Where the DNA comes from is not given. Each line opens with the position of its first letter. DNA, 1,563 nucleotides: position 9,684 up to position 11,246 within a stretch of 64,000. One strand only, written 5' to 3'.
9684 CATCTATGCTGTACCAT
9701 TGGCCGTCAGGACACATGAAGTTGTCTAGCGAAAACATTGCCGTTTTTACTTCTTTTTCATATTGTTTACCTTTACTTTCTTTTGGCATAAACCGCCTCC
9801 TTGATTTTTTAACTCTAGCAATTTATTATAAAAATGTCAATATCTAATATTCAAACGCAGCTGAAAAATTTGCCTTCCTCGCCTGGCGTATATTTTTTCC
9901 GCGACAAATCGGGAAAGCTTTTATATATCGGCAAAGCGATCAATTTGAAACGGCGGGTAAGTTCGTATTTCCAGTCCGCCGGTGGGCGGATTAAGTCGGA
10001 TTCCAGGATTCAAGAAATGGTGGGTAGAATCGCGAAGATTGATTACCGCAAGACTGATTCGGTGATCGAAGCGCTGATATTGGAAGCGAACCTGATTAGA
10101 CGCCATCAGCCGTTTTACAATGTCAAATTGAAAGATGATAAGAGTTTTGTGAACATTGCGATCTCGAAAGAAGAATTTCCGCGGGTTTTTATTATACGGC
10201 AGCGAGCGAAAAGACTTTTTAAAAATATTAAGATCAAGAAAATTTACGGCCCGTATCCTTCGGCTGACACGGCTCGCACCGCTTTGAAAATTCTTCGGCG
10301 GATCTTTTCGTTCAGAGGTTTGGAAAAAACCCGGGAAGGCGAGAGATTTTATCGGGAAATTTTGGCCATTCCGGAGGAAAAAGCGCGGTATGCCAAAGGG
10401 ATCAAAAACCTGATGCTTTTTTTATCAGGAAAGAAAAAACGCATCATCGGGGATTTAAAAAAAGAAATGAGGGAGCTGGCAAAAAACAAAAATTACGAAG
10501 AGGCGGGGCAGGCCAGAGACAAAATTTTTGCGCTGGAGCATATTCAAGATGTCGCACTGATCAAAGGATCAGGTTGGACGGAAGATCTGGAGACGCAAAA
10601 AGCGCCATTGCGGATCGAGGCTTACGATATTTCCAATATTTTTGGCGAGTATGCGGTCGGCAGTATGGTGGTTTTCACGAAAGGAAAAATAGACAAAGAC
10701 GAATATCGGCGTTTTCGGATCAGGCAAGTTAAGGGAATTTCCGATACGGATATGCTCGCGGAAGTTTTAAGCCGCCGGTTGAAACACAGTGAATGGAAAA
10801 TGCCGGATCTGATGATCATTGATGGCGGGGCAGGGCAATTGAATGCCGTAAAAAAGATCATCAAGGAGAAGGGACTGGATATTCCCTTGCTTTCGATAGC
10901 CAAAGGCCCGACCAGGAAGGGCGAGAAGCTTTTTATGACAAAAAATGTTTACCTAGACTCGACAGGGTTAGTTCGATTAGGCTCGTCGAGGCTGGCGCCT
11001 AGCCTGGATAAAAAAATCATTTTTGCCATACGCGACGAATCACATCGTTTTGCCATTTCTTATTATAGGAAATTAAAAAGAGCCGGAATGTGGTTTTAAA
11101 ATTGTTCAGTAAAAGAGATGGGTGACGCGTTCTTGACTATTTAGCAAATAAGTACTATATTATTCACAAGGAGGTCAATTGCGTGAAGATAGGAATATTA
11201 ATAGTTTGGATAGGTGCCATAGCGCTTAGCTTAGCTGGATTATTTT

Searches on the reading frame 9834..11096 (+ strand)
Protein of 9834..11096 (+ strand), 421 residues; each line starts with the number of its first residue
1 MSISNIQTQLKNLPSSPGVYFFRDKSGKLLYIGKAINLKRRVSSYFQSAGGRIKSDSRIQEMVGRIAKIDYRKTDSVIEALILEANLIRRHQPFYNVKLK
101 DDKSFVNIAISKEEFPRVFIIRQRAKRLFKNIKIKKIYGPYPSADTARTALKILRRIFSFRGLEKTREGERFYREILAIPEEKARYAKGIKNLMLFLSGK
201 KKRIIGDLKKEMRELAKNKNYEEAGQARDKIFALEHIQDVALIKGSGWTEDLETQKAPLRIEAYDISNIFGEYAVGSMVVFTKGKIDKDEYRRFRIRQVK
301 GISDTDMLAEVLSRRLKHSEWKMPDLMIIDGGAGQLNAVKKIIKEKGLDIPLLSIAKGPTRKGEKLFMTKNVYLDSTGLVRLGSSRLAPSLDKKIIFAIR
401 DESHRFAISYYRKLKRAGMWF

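Call 17: search_protein_families(library=pfam, proteins=[window:9834-11096:+], max_evalue=0.0001)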
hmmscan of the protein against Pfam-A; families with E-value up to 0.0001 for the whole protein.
window:9834-11096:+ (421 aa): 3 families
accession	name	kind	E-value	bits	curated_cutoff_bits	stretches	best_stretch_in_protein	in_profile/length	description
PF08459.17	UvrC_RNaseH_dom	-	1.3e-44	152.3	22.3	1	250-408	2-159/159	UvrC RNAse H endonuclease domain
PF01541.30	GIY-YIG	-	1.8e-10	41.4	22.6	1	17-95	2-77/78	GIY-YIG catalytic domain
PF02151.25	UVR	-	3.7e-07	30.1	21.5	1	202-236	1-35/36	UvrB/uvrC motif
